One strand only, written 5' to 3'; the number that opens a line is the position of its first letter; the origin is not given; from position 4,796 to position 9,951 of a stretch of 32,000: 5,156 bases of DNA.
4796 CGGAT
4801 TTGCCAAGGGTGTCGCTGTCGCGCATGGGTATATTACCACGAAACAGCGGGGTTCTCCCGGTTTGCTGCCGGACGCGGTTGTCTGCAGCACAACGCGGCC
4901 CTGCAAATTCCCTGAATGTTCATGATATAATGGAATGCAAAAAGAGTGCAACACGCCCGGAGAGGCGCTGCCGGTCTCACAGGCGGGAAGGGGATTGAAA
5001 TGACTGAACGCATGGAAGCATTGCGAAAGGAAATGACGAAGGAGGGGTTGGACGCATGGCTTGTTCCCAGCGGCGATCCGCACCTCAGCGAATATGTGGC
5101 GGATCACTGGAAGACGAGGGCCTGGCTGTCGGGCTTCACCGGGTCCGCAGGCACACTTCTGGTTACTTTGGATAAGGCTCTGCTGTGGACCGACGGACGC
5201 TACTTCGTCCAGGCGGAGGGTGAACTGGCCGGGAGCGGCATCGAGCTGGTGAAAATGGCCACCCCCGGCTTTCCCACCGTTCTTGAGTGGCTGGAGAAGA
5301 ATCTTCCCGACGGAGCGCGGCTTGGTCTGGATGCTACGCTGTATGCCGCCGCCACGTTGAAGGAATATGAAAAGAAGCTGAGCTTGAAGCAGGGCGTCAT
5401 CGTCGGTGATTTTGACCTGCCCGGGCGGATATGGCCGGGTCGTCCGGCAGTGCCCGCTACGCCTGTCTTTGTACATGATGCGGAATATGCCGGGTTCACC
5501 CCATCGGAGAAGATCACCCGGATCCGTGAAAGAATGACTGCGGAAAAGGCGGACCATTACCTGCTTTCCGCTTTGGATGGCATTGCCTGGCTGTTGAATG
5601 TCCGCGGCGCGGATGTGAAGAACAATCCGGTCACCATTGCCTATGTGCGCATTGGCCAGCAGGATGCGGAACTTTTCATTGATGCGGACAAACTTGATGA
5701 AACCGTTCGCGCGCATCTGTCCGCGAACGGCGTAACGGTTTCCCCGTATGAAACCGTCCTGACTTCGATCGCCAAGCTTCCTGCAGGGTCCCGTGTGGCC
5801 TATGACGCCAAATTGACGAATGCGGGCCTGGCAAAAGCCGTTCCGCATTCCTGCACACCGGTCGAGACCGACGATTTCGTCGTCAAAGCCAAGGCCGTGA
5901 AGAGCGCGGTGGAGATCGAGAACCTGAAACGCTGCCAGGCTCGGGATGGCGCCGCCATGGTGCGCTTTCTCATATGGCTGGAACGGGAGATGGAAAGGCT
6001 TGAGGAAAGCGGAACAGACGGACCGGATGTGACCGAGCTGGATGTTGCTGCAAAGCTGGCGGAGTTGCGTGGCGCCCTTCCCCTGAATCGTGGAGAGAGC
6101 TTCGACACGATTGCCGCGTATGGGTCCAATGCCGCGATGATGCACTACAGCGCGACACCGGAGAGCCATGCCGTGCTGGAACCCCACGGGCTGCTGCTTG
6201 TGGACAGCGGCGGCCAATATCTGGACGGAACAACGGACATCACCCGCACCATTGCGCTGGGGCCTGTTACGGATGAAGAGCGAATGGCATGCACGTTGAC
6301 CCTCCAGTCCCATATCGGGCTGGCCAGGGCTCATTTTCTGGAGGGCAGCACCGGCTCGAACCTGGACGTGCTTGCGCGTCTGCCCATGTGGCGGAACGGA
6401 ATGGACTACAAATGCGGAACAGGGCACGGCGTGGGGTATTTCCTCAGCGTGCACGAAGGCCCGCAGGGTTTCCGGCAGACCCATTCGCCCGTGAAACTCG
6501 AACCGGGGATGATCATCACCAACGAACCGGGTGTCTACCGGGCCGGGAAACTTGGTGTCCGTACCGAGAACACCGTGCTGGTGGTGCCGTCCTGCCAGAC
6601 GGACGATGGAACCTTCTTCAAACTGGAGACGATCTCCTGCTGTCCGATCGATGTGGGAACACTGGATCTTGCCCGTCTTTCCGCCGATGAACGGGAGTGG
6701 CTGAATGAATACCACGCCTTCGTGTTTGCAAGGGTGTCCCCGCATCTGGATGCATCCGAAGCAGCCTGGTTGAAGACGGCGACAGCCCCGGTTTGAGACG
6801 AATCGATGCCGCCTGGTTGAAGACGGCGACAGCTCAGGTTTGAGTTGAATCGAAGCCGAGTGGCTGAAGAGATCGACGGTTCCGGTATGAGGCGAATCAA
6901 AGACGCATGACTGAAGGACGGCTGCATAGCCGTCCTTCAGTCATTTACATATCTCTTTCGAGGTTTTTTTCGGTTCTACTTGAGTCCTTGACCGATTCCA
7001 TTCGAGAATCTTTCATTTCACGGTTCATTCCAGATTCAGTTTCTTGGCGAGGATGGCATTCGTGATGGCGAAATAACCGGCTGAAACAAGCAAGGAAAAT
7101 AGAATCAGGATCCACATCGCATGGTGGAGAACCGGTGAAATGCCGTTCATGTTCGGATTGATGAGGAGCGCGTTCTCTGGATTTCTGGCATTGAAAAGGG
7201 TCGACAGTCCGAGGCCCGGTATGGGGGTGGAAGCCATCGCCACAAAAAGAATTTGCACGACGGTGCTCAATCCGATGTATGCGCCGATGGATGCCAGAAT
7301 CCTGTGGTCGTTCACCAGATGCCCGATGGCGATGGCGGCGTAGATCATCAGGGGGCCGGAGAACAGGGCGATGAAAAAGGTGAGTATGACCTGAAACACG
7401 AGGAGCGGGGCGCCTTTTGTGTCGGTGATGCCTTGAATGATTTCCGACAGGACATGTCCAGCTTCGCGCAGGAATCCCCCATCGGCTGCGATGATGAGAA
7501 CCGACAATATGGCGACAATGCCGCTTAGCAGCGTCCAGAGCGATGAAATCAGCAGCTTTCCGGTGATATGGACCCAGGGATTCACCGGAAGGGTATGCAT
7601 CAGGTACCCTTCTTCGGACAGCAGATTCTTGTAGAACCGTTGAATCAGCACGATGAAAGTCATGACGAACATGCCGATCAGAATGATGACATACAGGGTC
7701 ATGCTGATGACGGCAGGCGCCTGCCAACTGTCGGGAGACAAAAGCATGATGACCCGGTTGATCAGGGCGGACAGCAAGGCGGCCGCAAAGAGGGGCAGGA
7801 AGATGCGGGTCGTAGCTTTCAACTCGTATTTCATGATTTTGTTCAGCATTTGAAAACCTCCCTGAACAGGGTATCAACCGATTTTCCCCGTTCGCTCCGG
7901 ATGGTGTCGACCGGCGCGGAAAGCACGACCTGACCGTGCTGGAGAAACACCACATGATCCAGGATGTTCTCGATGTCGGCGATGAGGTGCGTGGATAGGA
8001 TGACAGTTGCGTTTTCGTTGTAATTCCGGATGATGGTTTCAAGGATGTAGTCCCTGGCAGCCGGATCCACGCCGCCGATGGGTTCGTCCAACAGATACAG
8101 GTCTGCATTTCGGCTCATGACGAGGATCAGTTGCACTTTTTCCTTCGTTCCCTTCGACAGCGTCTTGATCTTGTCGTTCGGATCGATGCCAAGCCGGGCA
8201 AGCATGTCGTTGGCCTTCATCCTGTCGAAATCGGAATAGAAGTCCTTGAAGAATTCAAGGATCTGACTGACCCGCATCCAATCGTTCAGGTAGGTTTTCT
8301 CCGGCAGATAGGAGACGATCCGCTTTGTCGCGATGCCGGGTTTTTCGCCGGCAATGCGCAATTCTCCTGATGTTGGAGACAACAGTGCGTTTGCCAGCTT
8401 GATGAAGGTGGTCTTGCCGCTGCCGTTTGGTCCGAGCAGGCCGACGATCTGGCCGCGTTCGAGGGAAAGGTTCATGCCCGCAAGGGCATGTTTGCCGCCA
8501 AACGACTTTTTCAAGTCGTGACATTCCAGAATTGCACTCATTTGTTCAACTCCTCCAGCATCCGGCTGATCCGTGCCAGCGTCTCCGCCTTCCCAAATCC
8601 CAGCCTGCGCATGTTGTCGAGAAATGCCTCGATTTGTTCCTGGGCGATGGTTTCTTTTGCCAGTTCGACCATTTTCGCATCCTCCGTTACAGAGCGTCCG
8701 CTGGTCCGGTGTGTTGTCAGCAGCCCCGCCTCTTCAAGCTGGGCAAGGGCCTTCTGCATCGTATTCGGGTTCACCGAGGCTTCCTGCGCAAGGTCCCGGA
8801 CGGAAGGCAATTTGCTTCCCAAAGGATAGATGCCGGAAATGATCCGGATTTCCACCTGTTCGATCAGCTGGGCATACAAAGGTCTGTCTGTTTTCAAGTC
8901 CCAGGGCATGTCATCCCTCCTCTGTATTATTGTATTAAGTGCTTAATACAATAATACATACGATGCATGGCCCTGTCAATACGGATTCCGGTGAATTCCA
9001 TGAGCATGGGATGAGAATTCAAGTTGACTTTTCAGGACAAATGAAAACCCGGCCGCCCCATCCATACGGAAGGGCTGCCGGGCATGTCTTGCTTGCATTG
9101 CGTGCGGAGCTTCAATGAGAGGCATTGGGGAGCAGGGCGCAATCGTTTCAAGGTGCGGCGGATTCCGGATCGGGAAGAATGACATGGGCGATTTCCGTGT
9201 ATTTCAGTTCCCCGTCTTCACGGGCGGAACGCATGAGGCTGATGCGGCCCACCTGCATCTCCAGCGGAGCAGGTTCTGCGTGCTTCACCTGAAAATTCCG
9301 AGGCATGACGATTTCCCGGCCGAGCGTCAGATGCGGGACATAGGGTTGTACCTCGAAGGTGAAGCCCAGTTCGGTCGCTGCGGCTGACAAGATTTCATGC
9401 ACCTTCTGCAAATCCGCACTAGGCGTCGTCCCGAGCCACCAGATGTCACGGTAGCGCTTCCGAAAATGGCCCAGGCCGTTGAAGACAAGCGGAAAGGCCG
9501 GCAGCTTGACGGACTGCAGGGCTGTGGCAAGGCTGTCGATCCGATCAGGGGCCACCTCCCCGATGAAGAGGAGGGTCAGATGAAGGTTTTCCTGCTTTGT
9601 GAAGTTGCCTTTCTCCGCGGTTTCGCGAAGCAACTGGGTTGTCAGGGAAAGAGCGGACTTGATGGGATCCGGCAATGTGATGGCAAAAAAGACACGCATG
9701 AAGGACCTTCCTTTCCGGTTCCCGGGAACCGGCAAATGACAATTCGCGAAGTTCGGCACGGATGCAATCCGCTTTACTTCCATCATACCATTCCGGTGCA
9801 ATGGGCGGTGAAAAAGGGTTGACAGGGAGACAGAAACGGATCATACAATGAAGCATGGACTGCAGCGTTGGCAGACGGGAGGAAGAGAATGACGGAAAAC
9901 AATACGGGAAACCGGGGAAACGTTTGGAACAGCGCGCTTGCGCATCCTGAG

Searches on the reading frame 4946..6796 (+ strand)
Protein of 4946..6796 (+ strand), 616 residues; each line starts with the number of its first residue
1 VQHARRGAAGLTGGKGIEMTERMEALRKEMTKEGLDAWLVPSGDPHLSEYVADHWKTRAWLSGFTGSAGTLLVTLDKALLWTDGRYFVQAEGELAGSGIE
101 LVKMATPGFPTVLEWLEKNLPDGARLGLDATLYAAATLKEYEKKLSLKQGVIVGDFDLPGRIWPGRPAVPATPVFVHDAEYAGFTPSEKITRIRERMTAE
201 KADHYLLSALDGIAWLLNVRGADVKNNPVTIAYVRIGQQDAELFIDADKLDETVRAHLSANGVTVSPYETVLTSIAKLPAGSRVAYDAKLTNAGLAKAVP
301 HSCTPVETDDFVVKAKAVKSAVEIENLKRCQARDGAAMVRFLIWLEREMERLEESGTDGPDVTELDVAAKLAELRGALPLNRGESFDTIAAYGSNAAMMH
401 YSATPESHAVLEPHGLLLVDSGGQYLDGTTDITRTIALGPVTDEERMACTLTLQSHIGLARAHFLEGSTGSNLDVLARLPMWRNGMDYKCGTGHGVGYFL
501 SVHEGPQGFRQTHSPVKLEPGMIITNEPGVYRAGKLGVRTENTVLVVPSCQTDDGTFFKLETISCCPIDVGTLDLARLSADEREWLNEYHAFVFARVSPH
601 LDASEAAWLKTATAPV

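Call 69: search_protein_families(library=pfam, proteins=[window:4946-6796:+], max_evalue=0.001)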
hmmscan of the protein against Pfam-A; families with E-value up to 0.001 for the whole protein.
window:4946-6796:+ (616 aa): 4 families
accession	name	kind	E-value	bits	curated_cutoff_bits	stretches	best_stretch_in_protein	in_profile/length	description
PF16189.11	Creatinase_N_2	-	2.5e-48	164.6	29.7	1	166-323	2-161/161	Creatinase/Prolidase N-terminal domain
PF00557.29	Peptidase_M24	-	7.7e-46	156.9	23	1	325-546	1-206/208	Metallopeptidase family M24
PF01321.24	Creatinase_N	-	5e-23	82.5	22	1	22-146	1-111/128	Creatinase/Prolidase N-terminal domain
PF16188.10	Peptidase_M24_C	-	5.9e-19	68.2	28.9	1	557-616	2-63/63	C-terminal region of peptidase_M24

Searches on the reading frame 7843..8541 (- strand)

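Call 69: search_protein_families(library=pfam, proteins=[window:7843-8541:-], max_evalue=0.001)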
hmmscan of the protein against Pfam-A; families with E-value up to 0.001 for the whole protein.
window:7843-8541:- (232 aa): 3 families
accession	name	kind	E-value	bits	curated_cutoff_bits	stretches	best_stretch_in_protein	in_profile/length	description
PF00005.33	ABC_tran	-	3.7e-24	86.3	25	1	21-155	2-136/137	ABC transporter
PF13304.12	AAA_21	-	2.4e-13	51.3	27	1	125-185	235-298/304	AAA domain, putative AbiEii toxin, Type IV TA system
PF02463.25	SMC_N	-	0.00023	21.1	40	0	31-48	25-42/220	RecF/RecN/SMC N terminal domain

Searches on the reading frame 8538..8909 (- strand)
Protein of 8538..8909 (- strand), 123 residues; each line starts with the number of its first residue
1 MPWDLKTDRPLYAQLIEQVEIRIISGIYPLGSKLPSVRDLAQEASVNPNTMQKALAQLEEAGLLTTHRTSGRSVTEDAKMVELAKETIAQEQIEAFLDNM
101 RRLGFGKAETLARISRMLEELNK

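Call 69: search_protein_families(library=pfam, proteins=[window:8538-8909:-], max_evalue=0.001)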
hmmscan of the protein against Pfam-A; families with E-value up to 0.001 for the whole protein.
window:8538-8909:- (123 aa): 7 families
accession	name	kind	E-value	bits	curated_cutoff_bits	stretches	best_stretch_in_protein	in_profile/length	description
PF00392.27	GntR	-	2.6e-15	56.3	27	1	11-71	1-61/64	Bacterial regulatory proteins, gntR family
PF13730.12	HTH_36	-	9.9e-06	25.7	25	1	34-64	25-55/55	Helix-turn-helix domain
PF12802.13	MarR_2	-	0.00012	22.6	27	1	20-72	7-60/61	MarR family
PF01325.25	Fe_dep_repress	-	0.00019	22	26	1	32-71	20-59/60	Iron dependent repressor, N-terminal DNA binding domain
PF02082.26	Rrf2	-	0.00025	21.7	30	1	33-70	22-59/132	Iron-dependent Transcriptional regulator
PF12840.13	HTH_20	-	0.00095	19.5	27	0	36-66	20-50/51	Helix-turn-helix domain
PF14502.12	HTH_41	-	0.00099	18.9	25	0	31-68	3-40/48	Helix-turn-helix domain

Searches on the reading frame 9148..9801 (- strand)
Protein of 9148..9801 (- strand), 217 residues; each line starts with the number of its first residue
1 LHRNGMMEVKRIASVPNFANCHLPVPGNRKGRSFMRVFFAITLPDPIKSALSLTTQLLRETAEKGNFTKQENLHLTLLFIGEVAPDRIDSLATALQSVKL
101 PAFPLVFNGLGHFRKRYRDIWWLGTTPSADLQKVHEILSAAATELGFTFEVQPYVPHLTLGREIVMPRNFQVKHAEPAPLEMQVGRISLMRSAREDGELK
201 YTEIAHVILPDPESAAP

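Call 69: search_protein_families(library=pfam, proteins=[window:9148-9801:-], max_evalue=0.001)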
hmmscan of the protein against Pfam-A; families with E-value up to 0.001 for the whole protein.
window:9148-9801:- (217 aa): 2 families
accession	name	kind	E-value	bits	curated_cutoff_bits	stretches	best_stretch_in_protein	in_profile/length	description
PF02834.22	LigT_PEase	-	5.9e-19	68.5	23.3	2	42-117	2-82/87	LigT like Phosphoesterase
PF13563.12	2_5_RNA_ligase2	-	2.4e-15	57.3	27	1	58-194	12-150/152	2'-5' RNA ligase superfamily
